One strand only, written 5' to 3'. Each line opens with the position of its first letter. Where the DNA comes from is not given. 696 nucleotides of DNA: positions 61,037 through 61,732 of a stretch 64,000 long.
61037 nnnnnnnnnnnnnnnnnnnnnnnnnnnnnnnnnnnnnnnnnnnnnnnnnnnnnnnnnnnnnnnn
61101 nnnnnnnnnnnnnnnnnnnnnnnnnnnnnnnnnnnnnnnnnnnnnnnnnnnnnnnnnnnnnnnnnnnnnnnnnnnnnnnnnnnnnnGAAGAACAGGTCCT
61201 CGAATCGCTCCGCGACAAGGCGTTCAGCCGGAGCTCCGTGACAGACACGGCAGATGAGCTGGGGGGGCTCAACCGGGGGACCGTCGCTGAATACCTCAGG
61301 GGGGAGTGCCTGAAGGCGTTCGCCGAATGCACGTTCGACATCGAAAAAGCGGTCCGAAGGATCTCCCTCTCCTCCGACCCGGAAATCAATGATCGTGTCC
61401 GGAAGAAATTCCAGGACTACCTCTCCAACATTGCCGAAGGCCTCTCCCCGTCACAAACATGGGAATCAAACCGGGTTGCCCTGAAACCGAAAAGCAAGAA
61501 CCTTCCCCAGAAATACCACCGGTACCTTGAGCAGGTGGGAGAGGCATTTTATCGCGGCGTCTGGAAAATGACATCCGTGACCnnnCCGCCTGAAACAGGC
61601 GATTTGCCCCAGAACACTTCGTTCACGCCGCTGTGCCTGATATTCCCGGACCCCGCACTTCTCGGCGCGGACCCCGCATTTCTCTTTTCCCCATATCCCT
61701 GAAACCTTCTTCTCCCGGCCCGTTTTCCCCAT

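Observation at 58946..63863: Membrane CHASE2-sigma54 activator immediately upstream of a near-consensus sigma54 promoter, tandem UAS-like repeats and a three-lipoprotein operon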

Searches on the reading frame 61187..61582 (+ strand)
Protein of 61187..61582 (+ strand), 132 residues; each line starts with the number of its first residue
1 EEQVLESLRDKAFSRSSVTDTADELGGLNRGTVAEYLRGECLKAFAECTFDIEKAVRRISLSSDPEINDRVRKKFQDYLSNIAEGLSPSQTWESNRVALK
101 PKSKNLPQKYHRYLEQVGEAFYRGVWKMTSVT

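Call 25: find_related_loci(query=A2, collection=metagenome_contigs, flank=10000)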
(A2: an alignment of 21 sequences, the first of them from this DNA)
Query A2 (132 aa) in metagenome_contigs; peptide patterns used: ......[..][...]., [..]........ (x = any residue, [..] = any of these).
295 stretches matched a pattern; 105 encode a relative of the query (tblastn E <= 1e-3); the best 80 are kept; 80 distinct loci.
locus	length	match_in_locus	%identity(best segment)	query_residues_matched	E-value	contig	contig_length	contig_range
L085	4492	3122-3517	94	1-132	4e-84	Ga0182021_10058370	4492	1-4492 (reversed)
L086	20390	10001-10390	91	1-130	4e-80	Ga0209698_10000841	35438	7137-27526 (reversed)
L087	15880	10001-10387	90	1-129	1e-79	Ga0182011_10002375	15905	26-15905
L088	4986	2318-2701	91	1-128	1e-79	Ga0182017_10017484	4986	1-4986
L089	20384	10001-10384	91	1-128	1e-79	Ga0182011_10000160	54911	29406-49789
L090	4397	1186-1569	90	1-128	2e-79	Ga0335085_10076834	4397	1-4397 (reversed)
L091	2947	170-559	89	1-130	3e-79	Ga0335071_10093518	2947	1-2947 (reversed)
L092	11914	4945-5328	88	1-128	4e-77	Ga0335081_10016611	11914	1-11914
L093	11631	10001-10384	88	1-128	2e-76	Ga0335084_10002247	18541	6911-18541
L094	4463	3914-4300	84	1-129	9e-76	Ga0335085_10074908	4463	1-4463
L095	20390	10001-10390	83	1-130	2e-75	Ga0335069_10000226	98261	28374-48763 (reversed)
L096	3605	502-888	84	1-129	4e-74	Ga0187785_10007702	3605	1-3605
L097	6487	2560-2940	82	1-127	9e-72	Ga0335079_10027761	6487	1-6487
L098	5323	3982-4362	82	1-127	9e-72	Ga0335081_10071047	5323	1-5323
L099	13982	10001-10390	80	1-130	4e-71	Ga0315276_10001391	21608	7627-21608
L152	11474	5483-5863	53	1-127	1e-44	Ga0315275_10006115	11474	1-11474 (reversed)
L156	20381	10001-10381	51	1-127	2e-42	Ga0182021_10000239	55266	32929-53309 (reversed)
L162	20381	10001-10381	52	1-127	1e-41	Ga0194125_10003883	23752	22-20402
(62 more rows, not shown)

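Call 49: search_solved_structures(query=A2, max_evalue=5, show_alignments=2)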
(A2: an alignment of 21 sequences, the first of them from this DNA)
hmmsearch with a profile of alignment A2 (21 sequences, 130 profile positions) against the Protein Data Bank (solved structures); distinct sequences matched with E-value up to 5: 8.
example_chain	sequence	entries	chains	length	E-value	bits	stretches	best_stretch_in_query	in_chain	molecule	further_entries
4mxm_A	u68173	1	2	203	0.0027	21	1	7-83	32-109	Transcriptional regulator I2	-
4mo7_A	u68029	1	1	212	0.0029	20.9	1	7-83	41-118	Transcriptional regulator I2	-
4cja_A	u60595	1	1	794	0.16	15.2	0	7-28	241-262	BURRH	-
4cj9_A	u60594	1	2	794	0.17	15.1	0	7-28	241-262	BURRH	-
3tmo_A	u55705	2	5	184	0.31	14.3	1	61-125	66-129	OTU domain-containing protein 5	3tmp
3pfy_A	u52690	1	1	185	0.31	14.3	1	61-125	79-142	OTU domain-containing protein 5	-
6wmk_A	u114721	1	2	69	0.35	14.1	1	67-118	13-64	Beta sheet heterodimer LHD29 - Chain A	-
7nyw_C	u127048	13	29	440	0.5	13.6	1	36-85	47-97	Chromosome partition protein MukF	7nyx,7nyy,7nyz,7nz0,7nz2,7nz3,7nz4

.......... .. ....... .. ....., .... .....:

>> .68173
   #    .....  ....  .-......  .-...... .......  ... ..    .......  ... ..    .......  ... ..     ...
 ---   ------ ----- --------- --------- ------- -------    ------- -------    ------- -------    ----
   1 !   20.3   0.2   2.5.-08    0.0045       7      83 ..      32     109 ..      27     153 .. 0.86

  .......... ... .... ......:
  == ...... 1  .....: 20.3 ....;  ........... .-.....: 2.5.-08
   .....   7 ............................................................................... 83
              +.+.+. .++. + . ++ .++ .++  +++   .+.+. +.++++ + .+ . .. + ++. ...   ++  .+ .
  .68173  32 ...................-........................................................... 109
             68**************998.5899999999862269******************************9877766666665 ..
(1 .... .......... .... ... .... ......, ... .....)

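Call 50: search_protein_families(library=pfam, alignment_id=A2, max_evalue=10)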
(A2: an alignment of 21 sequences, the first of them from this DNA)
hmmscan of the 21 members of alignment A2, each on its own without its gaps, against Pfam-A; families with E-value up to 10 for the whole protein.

A. member 1, seq(132 aa): 1 family
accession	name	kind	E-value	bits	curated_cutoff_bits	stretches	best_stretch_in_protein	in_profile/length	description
PF01450.25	KARI_C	-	0.18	12.5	29.1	1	53-120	69-137/144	Ketol-acid reductoisomerase, C-terminal domain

B. families by the number of members that match (of 21 scanned): 21 families
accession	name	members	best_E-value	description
PF01450.25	KARI_C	3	0.039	Ketol-acid reductoisomerase, C-terminal domain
PF18864.6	AbiTii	2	0.019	AbiTii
PF24470.1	Thiored_Isochorism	2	0.03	Isochorismatase, thioredoxin-like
PF01480.22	PWI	2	0.034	PWI domain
PF22083.2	I-HmuI_NUMOD-like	2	0.037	DNA endonuclease I-HmuI-like, NUMOD-like domain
PF04286.17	DUF445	2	0.1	Protein of unknown function (DUF445)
PF04486.18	SchA_CurD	1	0.0016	SchA/CurD like domain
PF00440.29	TetR_N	1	0.032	Bacterial regulatory proteins, tetR family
PF08825.15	E2_bind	1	0.057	E2 binding domain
PF22181.1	TarS_linker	1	0.064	Glycosyl transferase TarS linker domain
PF04845.19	PurA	1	0.093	PurA ssDNA and RNA-binding protein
PF09596.15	MamL-1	1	0.096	MamL-1 domain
PF07697.16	7TMR-HDED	1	0.11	7TM-HD extracellular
PF14745.11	WASH-4_N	1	0.11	WASH complex subunit 4, N-terminal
PF07369.16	DUF1488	1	0.16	Protein of unknown function (DUF1488)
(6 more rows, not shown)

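Call 57: predict_structure(alignment_id=A2)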
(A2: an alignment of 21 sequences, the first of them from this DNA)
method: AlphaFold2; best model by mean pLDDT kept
length: 132 residues; sequences in the alignment: 21
mean_pLDDT: 94.3   pTM: 0.87
mean pLDDT of the five models: 94.3, 93.3, 92.9, 92.8, 91.4
residues with pLDDT >= 90: 122; 70-90: 7; 50-70: 1; < 50: 2
segments of 3 or more residues with pLDDT < 50: none
pLDDT, mean of each block of 10 residues (from residue 1): 92 96 92 96 98 97 97 96 94 96 95 98 88 40
secondary structure, 60 per line:
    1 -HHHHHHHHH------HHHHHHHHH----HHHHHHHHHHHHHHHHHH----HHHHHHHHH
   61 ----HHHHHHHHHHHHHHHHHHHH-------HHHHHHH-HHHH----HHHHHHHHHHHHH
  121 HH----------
elements in order: H2-10 H17-25 H30-47 H52-60 H65-84 H92-98 H100-103 H108-122

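Call 59: fold_search(model_id=the predicted structure, library=pdb)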
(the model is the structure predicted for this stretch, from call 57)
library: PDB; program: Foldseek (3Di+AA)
matches with E <= 10: 230; with E <= 0.001: 0
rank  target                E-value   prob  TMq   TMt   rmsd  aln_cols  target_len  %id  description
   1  1fhj_A                7.7e-01  0.11  0.19  0.18  14.9       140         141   15  CRYSTAL STRUCTURE OF AQUOMET HEMOGLOBIN-I OF THE MANED WOLF (CHRYSOCYON BRACHYURUS) AT 2.0 RESOLUTION. (released 2001-08-01)
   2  3c1l_A                8.1e-01  0.23  0.29  0.24  12.9       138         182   15  Crystal structure of an antioxidant defense protein (mlr4105) from mesorhizobium loti maff303099 at 2.00 A resolution (released 2008-02-05)
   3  2qu0_A                8.1e-01  0.10  0.21  0.20  14.7       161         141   11  Crystal structure determination of sheep methemoglobin at 2.7 Angstrom resolution (released 2008-08-05)
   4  3c1l_G                1.2e+00  0.18  0.29  0.23  12.9       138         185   15  Crystal structure of an antioxidant defense protein (mlr4105) from mesorhizobium loti maff303099 at 2.00 A resolution (released 2008-02-05)
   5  3on2_A                1.2e+00  0.09  0.22  0.17  14.2       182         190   13  Structure of a protein with unknown function from Rhodococcus sp. RHA1 (released 2010-09-22)
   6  8f2r_E                1.3e+00  0.23  0.32  0.24   8.2       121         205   21  Human CCC complex (released 2023-05-24)
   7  3c1l_E                1.3e+00  0.21  0.32  0.26  12.6       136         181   16  Crystal structure of an antioxidant defense protein (mlr4105) from mesorhizobium loti maff303099 at 2.00 A resolution (released 2008-02-05)
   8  3c1l_I                1.3e+00  0.16  0.29  0.23  12.9       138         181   15  Crystal structure of an antioxidant defense protein (mlr4105) from mesorhizobium loti maff303099 at 2.00 A resolution (released 2008-02-05)
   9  6ii1_C                1.3e+00  0.08  0.20  0.19  14.9       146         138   12  Crystal Structure Analysis of CO form hemoglobin from Bos taurus (released 2018-12-12)
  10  6o6o_B                1.4e+00  0.07  0.18  0.15  14.2       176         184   11  Structure of the regulator FasR from Mycobacterium tuberculosis (released 2020-03-11)
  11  5j08                  1.5e+00  0.23  0.33  0.29  13.1       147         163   11  Crystal structure of yeast Ent5 N-terminal domain-native P21 (released 2016-10-05)
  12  9div_A                1.5e+00  0.13  0.26  0.25  15.9       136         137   13  The crystal structure of de novo designed ChuA binding protein C8 (released 2025-05-21)
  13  4wch                  1.5e+00  0.09  0.22  0.21  14.5       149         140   13  Structure of Isolated D Chain of Gigant Hemoglobin from Glossoscolex paulistus (released 2015-06-10)
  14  7vtb                  1.5e+00  0.14  0.22  0.13   9.9       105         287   15  Partially closed conformation of talaropentaene synthase cyclase domain (released 2022-06-08)
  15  1hda_A                1.5e+00  0.08  0.21  0.20  14.9       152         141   12  A NOVEL ALLOSTERIC MECHANISM IN HAEMOGLOBIN. STRUCTURE OF BOVINE DEOXYHAEMOGLOBIN, ABSENCE OF SPECIFIC CHLORIDE-BINDIN (released 1994-05-31)
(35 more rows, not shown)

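Call 95: search_protein_families(library=pfam, proteins=[L162:5528-6727:+, L162:4640-5302:+, L162:3682-4206:+, L162:2751-3581:-, L162:1729-2754:-, L162:7760-10384:+], max_evalue=0.001)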
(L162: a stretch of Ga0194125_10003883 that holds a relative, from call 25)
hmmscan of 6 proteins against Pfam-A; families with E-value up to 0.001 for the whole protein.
L162:5528-6727:+ (399 aa): 5 families
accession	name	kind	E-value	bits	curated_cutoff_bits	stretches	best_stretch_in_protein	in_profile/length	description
PF13635.12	DUF4143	-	1.1e-23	84.2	28.1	1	198-355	2-160/160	Domain of unknown function (DUF4143)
PF13173.12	AAA_14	-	7.6e-23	81.4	27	1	24-153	4-128/129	AAA domain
PF00004.35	AAA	-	1.8e-05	25.6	21.2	1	26-97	2-71/131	ATPase family associated with various cellular activities (AAA)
PF01637.24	ATPase_2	-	6.6e-05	23.3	33.2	0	11-47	9-45/225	ATPase domain predominantly from Archaea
PF13401.12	AAA_22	-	0.00012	22.9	27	0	81-124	80-124/130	AAA domain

L162:4640-5302:+ (220 aa): 1 family
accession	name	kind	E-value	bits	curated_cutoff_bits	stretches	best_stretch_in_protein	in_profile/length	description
PF01797.21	Y1_Tnp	-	0.00097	19.7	23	0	142-196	61-121/121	Transposase IS200 like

L162:3682-4206:+ (174 aa): 2 families
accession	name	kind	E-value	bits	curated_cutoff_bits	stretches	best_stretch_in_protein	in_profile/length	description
PF02384.22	N6_Mtase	-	7.1e-13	49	20.4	1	31-121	126-221/311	N-6 DNA Methylase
PF07669.17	Eco57I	-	0.00056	20.5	25.3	1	49-115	98-168/171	Eco57I restriction-modification methylase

L162:2751-3581:- (276 aa): 1 family
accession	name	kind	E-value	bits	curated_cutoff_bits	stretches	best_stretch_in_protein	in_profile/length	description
PF01522.26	Polysacc_deac_1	-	1e-09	38.9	23.1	1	74-183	24-121/124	Polysaccharide deacetylase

L162:1729-2754:- (341 aa): 3 families
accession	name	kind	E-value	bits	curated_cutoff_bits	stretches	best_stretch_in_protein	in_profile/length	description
PF01408.29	GFO_IDH_MocA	-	4.4e-29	102.1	24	1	10-130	1-120/120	Oxidoreductase family, NAD-binding Rossmann fold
PF22725.1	GFO_IDH_MocA_C3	-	2.1e-25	89.5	27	1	139-258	2-123/124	GFO/IDH/MocA C-terminal domain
PF02894.22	GFO_IDH_MocA_C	-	6.9e-13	49.3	22.9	1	145-330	4-206/218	Oxidoreductase family, C-terminal alpha/beta domain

L162:7760-10384:+ (874 aa): 9 families
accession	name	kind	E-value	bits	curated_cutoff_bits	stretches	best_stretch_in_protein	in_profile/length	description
PF00158.32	Sigma54_activat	-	2.5e-67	226.2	20.2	1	497-660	4-167/168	Sigma-54 interaction domain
PF05226.16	CHASE2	-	1e-29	104.3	26.3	1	15-343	3-254/257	CHASE2 domain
PF14532.12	Sigma54_activ_2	-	2.5e-19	70.3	25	1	501-665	7-138/138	Sigma-54 interaction domain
PF25601.1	AAA_lid_14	-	7.2e-19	67.8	27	1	666-742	1-79/87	AAA+ ATPase lid domain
PF07728.20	AAA_5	-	1.9e-06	28.4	22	1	517-637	1-124/139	AAA domain (dynein-related subfamily)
PF01078.27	Mg_chelatase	-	9.2e-05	22.4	20.3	0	509-637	16-159/207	Magnesium chelatase, subunit ChlI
PF13191.12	AAA_16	-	0.00055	20.9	32.6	0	506-564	14-79/167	AAA ATPase domain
PF00493.29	MCM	-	0.0008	19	23.3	0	512-648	54-185/224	MCM P-loop domain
PF07724.20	AAA_2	-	0.00087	19.8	27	0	516-646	4-135/166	AAA domain (Cdc48 subfamily)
